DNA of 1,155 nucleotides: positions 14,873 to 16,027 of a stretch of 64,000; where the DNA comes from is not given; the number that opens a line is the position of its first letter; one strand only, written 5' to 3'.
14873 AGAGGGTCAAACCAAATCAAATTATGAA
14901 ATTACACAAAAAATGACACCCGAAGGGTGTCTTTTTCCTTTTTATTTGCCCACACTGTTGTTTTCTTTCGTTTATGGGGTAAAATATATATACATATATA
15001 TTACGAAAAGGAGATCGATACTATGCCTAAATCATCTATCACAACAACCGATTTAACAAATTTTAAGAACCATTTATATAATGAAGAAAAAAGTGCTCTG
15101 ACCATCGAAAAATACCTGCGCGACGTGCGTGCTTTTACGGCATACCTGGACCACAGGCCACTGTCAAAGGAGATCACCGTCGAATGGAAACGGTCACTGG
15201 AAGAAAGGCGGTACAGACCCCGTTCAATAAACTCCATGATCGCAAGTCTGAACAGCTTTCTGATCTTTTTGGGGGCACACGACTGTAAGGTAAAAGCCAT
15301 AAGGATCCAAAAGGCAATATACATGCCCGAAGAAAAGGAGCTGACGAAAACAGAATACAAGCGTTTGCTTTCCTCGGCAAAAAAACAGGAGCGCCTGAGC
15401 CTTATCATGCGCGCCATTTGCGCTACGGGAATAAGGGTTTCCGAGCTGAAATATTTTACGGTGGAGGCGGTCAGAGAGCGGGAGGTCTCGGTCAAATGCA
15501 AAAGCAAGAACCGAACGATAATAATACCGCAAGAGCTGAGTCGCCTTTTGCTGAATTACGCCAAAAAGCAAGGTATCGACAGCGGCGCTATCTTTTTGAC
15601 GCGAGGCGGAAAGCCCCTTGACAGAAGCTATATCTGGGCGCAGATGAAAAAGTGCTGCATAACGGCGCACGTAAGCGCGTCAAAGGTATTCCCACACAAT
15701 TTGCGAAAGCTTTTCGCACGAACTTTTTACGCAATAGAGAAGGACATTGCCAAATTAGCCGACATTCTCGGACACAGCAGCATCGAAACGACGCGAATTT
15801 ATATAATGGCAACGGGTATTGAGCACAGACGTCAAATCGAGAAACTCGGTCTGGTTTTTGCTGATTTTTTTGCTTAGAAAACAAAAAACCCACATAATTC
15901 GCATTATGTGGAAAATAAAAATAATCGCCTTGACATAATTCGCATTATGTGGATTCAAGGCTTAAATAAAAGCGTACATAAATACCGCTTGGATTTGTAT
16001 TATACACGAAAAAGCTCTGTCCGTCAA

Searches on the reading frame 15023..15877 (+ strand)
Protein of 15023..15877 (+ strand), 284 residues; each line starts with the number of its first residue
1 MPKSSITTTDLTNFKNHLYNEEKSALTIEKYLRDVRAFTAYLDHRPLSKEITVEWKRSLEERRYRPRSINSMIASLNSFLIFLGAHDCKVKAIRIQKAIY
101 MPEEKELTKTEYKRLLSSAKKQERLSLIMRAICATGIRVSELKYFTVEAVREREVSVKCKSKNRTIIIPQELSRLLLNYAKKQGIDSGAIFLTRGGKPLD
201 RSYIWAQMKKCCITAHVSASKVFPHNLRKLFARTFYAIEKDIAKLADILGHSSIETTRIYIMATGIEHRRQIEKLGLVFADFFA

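Call 7: search_protein_families(library=pfam, proteins=[window:15023-15877:+])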
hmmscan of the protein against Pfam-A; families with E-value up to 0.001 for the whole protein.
window:15023-15877:+ (284 aa): 2 families
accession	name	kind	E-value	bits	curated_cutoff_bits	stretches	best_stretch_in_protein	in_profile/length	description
PF00589.27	Phage_integrase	-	3.2e-22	79.6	27.1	1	106-262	2-167/172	Phage integrase family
PF02899.23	Phage_int_SAM_1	-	2.5e-07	31.3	22.3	1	12-83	2-79/83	Phage integrase, N-terminal SAM-like domain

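Call 9: find_encoding_contigs(protein=window:15023-15877:+, flank=3000, max_places=10)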
Protein window:15023-15877:+ (284 aa): no gene with exactly this product is on record in the collection.

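Call 17: find_homologous_proteins(query=window:15023-15877:+, max_evalue=1e-60)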
Query window:15023-15877:+ (284 aa): 7957 proteins with E <= 1e-60 among 8000 candidates; the best 120 are listed.
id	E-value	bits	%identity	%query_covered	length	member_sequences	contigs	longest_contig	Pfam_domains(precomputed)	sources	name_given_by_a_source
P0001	7.2e-172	588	95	100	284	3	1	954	PF00589.28,PF02899.24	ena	-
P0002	3.5e-145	500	82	99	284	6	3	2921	PF00589.28,PF02899.24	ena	-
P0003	1.1e-144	499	82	100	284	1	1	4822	PF00589.28,PF02899.24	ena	-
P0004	8.4e-140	483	80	100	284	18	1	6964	PF00589.28,PF02899.24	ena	-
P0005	4.7e-133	461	76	98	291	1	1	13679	PF00589.28,PF02899.24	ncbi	-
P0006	4.8e-125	434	71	98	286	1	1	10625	PF00589.28,PF02899.24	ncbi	-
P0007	6.9e-125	434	70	100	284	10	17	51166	PF00589.28,PF02899.24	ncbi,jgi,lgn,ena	-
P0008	3.6e-124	432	69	100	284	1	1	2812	PF00589.28,PF02899.24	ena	-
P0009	4.3e-124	431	70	100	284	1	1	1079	PF00589.28,PF02899.24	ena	-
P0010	1.2e-123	430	69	99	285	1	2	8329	PF00589.28,PF02899.24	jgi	-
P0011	1.7e-123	429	69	100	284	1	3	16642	PF00589.28,PF02899.24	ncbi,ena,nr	ncbi:MAG: tyrosine-type recombinase/integrase [Clostridia bacterium]|nr:tyrosine-type recombinase/in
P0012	2.5e-123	429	69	100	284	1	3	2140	PF00589.28,PF02899.24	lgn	-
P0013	3.9e-123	428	70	100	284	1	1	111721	PF00589.28,PF02899.24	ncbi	-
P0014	6.0e-123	428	69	100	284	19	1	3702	PF00589.28,PF02899.24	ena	-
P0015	6.4e-123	427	70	100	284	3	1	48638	PF00589.28,PF02899.24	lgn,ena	-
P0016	1.1e-122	427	69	99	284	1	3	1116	PF00589.28,PF02899.24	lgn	-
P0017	1.1e-122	427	68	100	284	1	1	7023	PF00589.28,PF02899.24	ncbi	-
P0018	1.2e-122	427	67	99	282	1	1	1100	PF00589.28,PF02899.24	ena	-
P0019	1.2e-122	426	68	98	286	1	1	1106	PF00589.28,PF02899.24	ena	-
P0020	1.9e-122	426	69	100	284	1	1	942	PF00589.28,PF02899.24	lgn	-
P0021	2.3e-122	426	69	100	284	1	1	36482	PF00589.28,PF02899.24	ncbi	-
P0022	2.4e-122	426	69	99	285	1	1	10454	PF00589.28,PF02899.24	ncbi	-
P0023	2.8e-122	425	70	99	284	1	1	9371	PF00589.28,PF02899.24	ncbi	-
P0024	3.9e-122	425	69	99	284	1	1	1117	PF00589.28,PF02899.24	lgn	-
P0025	4.7e-122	425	68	100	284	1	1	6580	PF00589.28,PF02899.24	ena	-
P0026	7.1e-122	424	69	100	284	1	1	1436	PF00589.28,PF02899.24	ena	-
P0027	1.6e-121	423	70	98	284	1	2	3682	PF00589.28,PF02899.24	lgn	-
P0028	2.1e-121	422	69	100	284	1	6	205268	PF00589.28,PF02899.24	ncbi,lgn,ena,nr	ncbi:MAG: tyrosine-type recombinase/integrase [Clostridia bacterium]|nr:tyrosine-type recombinase/in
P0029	3.4e-121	422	68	100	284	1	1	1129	PF00589.28,PF02899.24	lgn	-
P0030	5.0e-121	421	70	98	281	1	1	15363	PF00589.28,PF02899.24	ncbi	-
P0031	6.9e-121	421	68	98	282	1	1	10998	PF00589.28,PF02899.24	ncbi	-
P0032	8.3e-121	421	69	100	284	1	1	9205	PF00589.28,PF02899.24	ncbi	-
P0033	8.4e-121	420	68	100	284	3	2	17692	PF00589.28,PF02899.24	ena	-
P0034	1.5e-120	420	67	99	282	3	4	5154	PF00589.28,PF02899.24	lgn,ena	-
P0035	2.0e-120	419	70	98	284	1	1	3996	PF00589.28,PF02899.24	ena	-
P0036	2.8e-120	419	68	100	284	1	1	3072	PF00589.28,PF02899.24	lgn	-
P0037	3.1e-120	419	69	99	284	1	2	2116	PF00589.28,PF02899.24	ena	-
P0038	4.2e-120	418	67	100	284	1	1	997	PF00589.28,PF02899.24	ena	-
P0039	6.8e-120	418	68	99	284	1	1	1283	PF00589.28,PF02899.24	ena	-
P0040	1.4e-119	416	66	100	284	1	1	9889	PF00589.28,PF02899.24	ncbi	-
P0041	5.0e-119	415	69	99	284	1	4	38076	PF00589.28,PF02899.24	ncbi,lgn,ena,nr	ncbi:MAG: tyrosine-type recombinase/integrase [Clostridia bacterium]|nr:tyrosine-type recombinase/in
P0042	8.1e-119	414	68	99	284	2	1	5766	PF00589.28,PF02899.24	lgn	-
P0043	1.4e-118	413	66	98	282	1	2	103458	PF00589.28,PF02899.24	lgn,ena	-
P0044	2.1e-118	413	67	99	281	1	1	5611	PF00589.28,PF02899.24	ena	-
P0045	3.5e-118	412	66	99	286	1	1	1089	PF00589.28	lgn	-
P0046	4.8e-118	411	68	99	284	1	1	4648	PF00589.28,PF02899.24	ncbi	-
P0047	6.7e-118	411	66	100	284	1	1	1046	PF00589.28,PF02899.24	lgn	-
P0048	8.8e-118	411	68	99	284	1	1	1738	PF00589.28,PF02899.24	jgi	-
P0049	1.2e-117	410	66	98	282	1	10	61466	PF00589.28,PF02899.24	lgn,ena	-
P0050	1.5e-117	410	65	100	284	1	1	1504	PF00589.28,PF02899.24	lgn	-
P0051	5.4e-117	408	66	100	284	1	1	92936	PF00589.28,PF02899.24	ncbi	-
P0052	8.7e-117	407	69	96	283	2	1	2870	PF00589.28,PF02899.24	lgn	-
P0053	1.5e-116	407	67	100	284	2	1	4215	PF00589.28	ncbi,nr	ncbi:MAG: tyrosine-type recombinase/integrase [Clostridia bacterium]|nr:tyrosine-type recombinase/in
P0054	1.9e-116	406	67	100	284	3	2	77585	PF00589.28,PF02899.24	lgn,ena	-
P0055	2.3e-116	406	67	95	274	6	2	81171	PF00589.28,PF02899.24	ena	-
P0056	1.8e-115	403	66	98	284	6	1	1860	PF00589.28,PF02899.24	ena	-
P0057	3.2e-115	402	64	98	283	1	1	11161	PF00589.28,PF02899.24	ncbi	-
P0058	4.0e-115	402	64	99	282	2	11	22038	PF00589.28,PF02899.24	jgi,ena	-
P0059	1.0e-114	401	63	99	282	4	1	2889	PF00589.28,PF02899.24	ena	-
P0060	2.1e-114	400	65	99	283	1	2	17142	PF00589.28,PF02899.24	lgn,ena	-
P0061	2.2e-114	399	65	98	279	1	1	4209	PF00589.28,PF02899.24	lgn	-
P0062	2.9e-114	399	68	99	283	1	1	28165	PF00589.28,PF02899.24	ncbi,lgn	-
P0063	7.9e-114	398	66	96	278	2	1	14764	PF00589.28,PF02899.24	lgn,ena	-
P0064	1.1e-113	397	66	99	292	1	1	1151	PF00589.28,PF02899.24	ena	-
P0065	1.7e-113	397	65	100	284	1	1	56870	PF00589.28,PF02899.24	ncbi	-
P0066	1.9e-113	396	66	98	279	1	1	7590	PF13495.13,PF00589.28,PF02899.24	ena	-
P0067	2.1e-113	396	66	95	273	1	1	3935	PF00589.28,PF02899.24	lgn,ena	-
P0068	2.5e-113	396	66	98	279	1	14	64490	PF13495.13,PF00589.28,PF02899.24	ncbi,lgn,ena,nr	ncbi:MAG: tyrosine-type recombinase/integrase [Lachnospiraceae bacterium]|nr:tyrosine-type recombina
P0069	2.7e-113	396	65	98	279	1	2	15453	PF00589.28,PF02899.24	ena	-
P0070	2.8e-113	396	66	98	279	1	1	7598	PF00589.28,PF02899.24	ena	-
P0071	3.5e-113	396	66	98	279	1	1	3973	PF13495.13,PF00589.28,PF02899.24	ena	-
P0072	3.6e-113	395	65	99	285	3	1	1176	PF00589.28,PF02899.24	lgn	-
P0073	4.5e-113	395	66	98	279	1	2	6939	PF13495.13,PF00589.28,PF02899.24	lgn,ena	-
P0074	6.6e-113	395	66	98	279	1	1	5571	PF13495.13,PF00589.28,PF02899.24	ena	-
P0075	7.2e-113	394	65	98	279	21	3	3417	PF00589.28,PF02899.24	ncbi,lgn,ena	-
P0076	8.5e-113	394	65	97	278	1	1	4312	PF00589.28,PF02899.24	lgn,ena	-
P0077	9.0e-113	394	67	97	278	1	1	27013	PF00589.28,PF02899.24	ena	-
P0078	1.7e-112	393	66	96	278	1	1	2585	PF00589.28,PF02899.24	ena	-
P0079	2.1e-112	393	65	99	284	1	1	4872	PF00589.28,PF02899.24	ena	-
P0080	2.2e-112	393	66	98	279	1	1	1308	PF00589.28,PF02899.24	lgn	-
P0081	2.6e-112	393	66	98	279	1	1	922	PF00589.28,PF02899.24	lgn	-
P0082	2.7e-112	393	64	100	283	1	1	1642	PF00589.28,PF02899.24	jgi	-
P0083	2.7e-112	393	64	98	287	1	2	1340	PF00589.28,PF02899.24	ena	-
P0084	8.0e-112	391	65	96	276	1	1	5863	PF00589.28,PF02899.24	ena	-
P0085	8.1e-112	391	65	98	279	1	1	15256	PF00589.28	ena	-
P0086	8.6e-112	391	66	97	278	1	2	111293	PF00589.28,PF02899.24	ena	-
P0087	8.8e-112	391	66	96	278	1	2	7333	PF00589.28,PF02899.24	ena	-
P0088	9.2e-112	391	65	95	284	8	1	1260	PF00589.28,PF02899.24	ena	-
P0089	1.1e-111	391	64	98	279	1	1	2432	PF00589.28,PF02899.24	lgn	-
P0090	1.7e-111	390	64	97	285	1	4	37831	PF00589.28,PF02899.24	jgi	-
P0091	1.9e-111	390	65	98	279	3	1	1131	PF00589.28,PF02899.24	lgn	-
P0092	1.9e-111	390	67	98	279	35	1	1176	PF00589.28,PF02899.24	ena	-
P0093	2.1e-111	390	63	98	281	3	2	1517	PF00589.28,PF02899.24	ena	-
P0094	2.3e-111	390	63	98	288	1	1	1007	PF00589.28,PF02899.24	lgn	-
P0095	2.4e-111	389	66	96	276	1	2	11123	PF00589.28,PF02899.24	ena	-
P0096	3.2e-111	389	65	98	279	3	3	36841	PF00589.28,PF02899.24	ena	-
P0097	3.8e-111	389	65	96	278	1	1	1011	PF00589.28,PF02899.24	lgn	-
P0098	4.1e-111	389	65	98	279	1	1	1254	PF00589.28,PF02899.24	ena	-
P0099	4.7e-111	389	63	98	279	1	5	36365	PF00589.28,PF02899.24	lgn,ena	-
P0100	6.4e-111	388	63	98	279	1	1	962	PF00589.28,PF02899.24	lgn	-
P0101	6.8e-111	388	66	98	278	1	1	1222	PF00589.28,PF02899.24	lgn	-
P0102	7.0e-111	388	67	94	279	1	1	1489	PF00589.28,PF02899.24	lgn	-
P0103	7.5e-111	388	65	98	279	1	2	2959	PF00589.28,PF02899.24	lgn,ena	-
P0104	7.5e-111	388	65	96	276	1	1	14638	PF00589.28,PF02899.24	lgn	-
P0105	9.2e-111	388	65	99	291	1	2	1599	PF00589.28,PF02899.24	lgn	-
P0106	9.2e-111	388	67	93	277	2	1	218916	PF00589.28,PF02899.24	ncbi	-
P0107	9.6e-111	388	65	98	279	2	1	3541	PF00589.28,PF02899.24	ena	-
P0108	9.7e-111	388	64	97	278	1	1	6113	PF00589.28,PF02899.24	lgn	-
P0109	9.8e-111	387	85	75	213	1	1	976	PF00589.28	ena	-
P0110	1.1e-110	387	64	94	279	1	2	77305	PF00589.28,PF02899.24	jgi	-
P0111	1.1e-110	387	66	96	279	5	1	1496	PF00589.28,PF02899.24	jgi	-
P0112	1.1e-110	387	64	94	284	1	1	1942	PF00589.28,PF02899.24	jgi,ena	-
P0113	1.3e-110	387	65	98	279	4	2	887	PF00589.28,PF02899.24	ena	-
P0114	1.4e-110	387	66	98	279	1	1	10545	PF00589.28,PF02899.24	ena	-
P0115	1.5e-110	387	65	96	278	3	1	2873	PF00589.28,PF02899.24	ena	-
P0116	1.5e-110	387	64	98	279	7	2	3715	PF13495.13,PF00589.28,PF02899.24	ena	-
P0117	1.5e-110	387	66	98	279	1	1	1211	PF00589.28,PF02899.24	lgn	-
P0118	1.5e-110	387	64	98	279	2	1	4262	PF00589.28,PF02899.24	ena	-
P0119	1.6e-110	387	65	98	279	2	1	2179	PF00589.28,PF02899.24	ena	-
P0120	1.6e-110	387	64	98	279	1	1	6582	PF00589.28,PF02899.24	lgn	-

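Call 18: find_encoding_contigs(protein=P0004, flank=3000, max_places=10)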
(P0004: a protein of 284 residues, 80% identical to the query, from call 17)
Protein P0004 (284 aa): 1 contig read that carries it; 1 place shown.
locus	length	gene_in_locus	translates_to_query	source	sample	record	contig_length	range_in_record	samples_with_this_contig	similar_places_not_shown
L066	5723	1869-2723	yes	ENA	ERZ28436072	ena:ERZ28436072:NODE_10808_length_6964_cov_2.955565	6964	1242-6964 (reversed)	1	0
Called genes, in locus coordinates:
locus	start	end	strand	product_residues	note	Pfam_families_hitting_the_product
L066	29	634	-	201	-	PF22564:HAAS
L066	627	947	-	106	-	PF03551:PadR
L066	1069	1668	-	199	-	PF00702:Hydrolase, PF12710:HAD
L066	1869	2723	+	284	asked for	PF02899:Phage_int_SAM_1, PF00589:Phage_integrase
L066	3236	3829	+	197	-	PF00440:TetR_N (faint)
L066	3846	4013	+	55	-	-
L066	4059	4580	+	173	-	-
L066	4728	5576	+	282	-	-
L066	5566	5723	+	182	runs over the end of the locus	-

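Call 19: find_encoding_contigs(protein=P0003, flank=3000, max_places=10)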
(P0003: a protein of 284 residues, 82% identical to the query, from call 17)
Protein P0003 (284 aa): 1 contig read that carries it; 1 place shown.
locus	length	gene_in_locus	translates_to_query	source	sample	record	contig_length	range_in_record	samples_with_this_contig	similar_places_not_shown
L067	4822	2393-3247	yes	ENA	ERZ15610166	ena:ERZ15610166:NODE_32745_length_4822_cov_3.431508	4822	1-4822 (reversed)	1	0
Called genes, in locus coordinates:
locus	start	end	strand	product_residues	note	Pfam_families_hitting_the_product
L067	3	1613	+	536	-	?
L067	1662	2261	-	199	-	PF00702:Hydrolase, PF12710:HAD (weak)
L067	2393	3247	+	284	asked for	PF02899:Phage_int_SAM_1, PF00589:Phage_integrase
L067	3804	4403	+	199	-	-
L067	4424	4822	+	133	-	?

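Call 20: find_encoding_contigs(protein=P0002, flank=3000, max_places=10)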
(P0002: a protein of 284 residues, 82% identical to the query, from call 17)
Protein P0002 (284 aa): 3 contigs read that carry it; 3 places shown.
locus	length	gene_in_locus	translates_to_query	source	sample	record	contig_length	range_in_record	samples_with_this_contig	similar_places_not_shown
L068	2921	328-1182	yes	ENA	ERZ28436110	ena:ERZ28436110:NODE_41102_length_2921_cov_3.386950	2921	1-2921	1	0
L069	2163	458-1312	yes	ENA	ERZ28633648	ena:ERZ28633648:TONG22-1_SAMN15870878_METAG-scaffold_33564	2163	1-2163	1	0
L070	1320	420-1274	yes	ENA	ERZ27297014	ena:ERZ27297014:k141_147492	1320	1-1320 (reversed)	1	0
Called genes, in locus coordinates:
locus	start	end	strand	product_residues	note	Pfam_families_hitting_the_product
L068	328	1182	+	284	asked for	PF02899:Phage_int_SAM_1, PF00589:Phage_integrase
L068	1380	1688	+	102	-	-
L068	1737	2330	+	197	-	-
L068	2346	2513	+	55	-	-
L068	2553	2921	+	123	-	?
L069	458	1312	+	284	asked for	PF02899:Phage_int_SAM_1, PF00589:Phage_integrase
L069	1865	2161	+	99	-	?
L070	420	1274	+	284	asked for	PF02899:Phage_int_SAM_1, PF00589:Phage_integrase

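Call 30: find_encoding_contigs(protein=P0007, flank=1500, max_places=10)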
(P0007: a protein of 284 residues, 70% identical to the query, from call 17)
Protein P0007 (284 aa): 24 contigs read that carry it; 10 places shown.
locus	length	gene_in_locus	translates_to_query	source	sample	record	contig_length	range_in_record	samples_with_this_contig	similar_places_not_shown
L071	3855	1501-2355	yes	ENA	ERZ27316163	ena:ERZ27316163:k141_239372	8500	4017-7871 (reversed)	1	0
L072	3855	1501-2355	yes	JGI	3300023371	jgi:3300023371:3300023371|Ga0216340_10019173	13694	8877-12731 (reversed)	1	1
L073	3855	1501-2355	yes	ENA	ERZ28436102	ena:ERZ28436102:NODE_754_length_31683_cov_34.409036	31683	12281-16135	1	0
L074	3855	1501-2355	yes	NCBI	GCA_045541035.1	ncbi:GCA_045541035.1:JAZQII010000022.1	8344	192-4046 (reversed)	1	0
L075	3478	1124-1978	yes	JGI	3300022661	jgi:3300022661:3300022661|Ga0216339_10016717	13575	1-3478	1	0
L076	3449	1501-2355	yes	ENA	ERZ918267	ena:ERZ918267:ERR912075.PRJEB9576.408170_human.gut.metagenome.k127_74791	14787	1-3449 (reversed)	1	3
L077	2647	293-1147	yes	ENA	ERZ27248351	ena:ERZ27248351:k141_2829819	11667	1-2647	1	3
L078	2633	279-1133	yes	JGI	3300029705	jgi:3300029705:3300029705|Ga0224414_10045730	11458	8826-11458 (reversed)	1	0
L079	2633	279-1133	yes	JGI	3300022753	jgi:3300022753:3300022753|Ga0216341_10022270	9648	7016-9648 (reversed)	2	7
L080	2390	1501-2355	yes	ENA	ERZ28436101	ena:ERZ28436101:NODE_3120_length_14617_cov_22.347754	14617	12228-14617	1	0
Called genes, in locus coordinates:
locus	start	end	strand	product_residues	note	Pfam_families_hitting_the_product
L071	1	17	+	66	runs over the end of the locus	PF04014:MazE_antitoxin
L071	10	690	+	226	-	PF04545:Sigma70_r4, PF03118:RNA_pol_A_CTD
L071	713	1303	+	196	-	-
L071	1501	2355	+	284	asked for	PF02899:Phage_int_SAM_1, PF00589:Phage_integrase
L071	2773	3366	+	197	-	PF00440:TetR_N (faint)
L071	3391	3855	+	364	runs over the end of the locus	-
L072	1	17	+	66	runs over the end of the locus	PF04014:MazE_antitoxin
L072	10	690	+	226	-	PF04545:Sigma70_r4, PF03118:RNA_pol_A_CTD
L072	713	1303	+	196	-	-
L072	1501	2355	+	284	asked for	PF02899:Phage_int_SAM_1, PF00589:Phage_integrase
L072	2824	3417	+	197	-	PF00440:TetR_N (weak)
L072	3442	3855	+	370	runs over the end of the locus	-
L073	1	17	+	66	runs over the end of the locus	PF04014:MazE_antitoxin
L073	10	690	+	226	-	PF04545:Sigma70_r4, PF03118:RNA_pol_A_CTD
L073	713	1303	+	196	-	-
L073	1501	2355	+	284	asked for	PF02899:Phage_int_SAM_1, PF00589:Phage_integrase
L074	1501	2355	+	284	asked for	PF02899:Phage_int_SAM_1, PF00589:Phage_integrase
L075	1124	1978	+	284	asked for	PF02899:Phage_int_SAM_1, PF00589:Phage_integrase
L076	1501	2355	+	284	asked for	PF02899:Phage_int_SAM_1, PF00589:Phage_integrase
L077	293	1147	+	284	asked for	PF02899:Phage_int_SAM_1, PF00589:Phage_integrase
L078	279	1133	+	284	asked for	PF02899:Phage_int_SAM_1, PF00589:Phage_integrase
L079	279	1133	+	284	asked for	PF02899:Phage_int_SAM_1, PF00589:Phage_integrase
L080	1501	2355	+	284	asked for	PF02899:Phage_int_SAM_1, PF00589:Phage_integrase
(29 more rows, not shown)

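Call 31: find_encoding_contigs(protein=P0068, flank=1500, max_places=10)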
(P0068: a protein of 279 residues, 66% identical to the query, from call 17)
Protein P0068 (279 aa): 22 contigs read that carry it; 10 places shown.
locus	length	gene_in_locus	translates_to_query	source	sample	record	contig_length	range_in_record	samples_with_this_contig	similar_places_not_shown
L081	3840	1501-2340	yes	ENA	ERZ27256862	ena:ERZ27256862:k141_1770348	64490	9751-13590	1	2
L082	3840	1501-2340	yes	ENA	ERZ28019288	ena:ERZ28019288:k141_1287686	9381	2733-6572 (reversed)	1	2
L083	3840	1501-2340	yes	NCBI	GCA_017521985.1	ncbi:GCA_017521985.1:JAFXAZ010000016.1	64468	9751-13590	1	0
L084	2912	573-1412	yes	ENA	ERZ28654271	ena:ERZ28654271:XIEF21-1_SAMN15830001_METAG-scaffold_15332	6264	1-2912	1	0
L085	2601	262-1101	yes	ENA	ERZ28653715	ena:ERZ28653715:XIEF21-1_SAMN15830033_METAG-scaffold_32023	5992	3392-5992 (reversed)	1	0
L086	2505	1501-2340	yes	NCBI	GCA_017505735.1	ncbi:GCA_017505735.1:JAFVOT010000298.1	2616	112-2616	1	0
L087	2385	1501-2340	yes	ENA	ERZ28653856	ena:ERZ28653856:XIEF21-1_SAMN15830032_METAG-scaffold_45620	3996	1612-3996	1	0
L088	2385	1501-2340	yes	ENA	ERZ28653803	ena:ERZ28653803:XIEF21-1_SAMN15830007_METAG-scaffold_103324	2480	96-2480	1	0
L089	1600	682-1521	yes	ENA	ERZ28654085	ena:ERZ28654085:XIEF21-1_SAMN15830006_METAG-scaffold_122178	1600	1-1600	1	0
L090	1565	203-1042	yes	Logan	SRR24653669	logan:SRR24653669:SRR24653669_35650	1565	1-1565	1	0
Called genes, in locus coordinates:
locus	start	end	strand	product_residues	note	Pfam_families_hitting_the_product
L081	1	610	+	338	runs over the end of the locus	PF00106:adh_short (weak), PF01073:3Beta_HSD, PF01370:Epimerase, PF02719:Polysacc_synt_2, PF04321:RmlD_sub_bind, PF05368:NmrA (weak), PF08659:KR (weak), PF16363:GDP_Man_Dehyd, +2 more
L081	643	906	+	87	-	-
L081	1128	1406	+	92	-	-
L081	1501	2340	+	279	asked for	PF02899:Phage_int_SAM_1, PF13495:Phage_int_SAM_4 (faint), PF00589:Phage_integrase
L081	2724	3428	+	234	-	-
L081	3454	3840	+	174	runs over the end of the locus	-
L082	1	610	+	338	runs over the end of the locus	PF00106:adh_short (weak), PF01073:3Beta_HSD, PF01370:Epimerase, PF02719:Polysacc_synt_2, PF04321:RmlD_sub_bind, PF05368:NmrA (weak), PF08659:KR (weak), PF16363:GDP_Man_Dehyd, +2 more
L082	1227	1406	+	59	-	-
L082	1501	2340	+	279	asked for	PF02899:Phage_int_SAM_1, PF13495:Phage_int_SAM_4 (faint), PF00589:Phage_integrase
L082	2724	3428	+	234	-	-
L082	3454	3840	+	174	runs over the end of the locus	-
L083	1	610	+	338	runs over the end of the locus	PF00106:adh_short (weak), PF01073:3Beta_HSD, PF01370:Epimerase, PF02719:Polysacc_synt_2, PF04321:RmlD_sub_bind, PF05368:NmrA (weak), PF08659:KR (weak), PF16363:GDP_Man_Dehyd, +2 more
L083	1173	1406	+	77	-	-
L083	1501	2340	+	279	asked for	PF02899:Phage_int_SAM_1, PF13495:Phage_int_SAM_4 (faint), PF00589:Phage_integrase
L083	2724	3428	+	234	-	-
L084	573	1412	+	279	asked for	PF02899:Phage_int_SAM_1, PF13495:Phage_int_SAM_4 (faint), PF00589:Phage_integrase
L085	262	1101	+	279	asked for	PF02899:Phage_int_SAM_1, PF13495:Phage_int_SAM_4 (faint), PF00589:Phage_integrase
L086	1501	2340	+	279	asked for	PF02899:Phage_int_SAM_1, PF13495:Phage_int_SAM_4 (faint), PF00589:Phage_integrase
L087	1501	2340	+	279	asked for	PF02899:Phage_int_SAM_1, PF13495:Phage_int_SAM_4 (faint), PF00589:Phage_integrase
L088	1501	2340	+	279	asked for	PF02899:Phage_int_SAM_1, PF13495:Phage_int_SAM_4 (faint), PF00589:Phage_integrase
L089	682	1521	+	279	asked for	PF02899:Phage_int_SAM_1, PF13495:Phage_int_SAM_4 (faint), PF00589:Phage_integrase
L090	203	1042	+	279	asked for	PF02899:Phage_int_SAM_1, PF13495:Phage_int_SAM_4 (faint), PF00589:Phage_integrase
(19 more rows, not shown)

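Call 43: search_protein_families(library=ncbifam, max_evalue=0.001, proteins=[window:15023-15877:+])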
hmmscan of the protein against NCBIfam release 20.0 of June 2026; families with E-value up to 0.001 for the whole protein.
window:15023-15877:+ (284 aa): 9 families
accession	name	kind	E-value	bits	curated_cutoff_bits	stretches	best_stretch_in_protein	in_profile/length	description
NF040815.2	recomb_XerA_Arch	equivalog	3.1e-40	138.4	220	1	13-264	2-255/263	site-specific tyrosine recombinase/integron integrase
TIGR02225.1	recomb_XerD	equivalog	1.2e-30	106.9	329.6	1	13-263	2-274/290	site-specific tyrosine recombinase XerD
TIGR02224.1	recomb_XerC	equivalog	5.3e-29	101.5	335.15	1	14-262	3-276/295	tyrosine recombinase XerC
NF001399.0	PRK00283.1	subfamily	1e-28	100.5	279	1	8-263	6-283/300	tyrosine recombinase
NF003462.0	PRK05084.1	equivalog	1.3e-14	53.7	267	1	113-275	185-356/360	tyrosine recombinase XerS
TIGR02249.1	integrase_gron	subfamily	4.6e-11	42.6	265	1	202-261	240-298/315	integron integrase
NF002331.0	PRK01287.1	subfamily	1.5e-08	34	371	1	107-272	142-320/365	site-specific tyrosine recombinase XerC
NF011946.0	PRK15417.1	equivalog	4.1e-05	22.9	435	1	220-262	272-314/337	integron integrase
NF007370.0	PRK09870.1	subfamily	0.00037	20.2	221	1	182-261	99-177/200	tyrosine-type DNA invertase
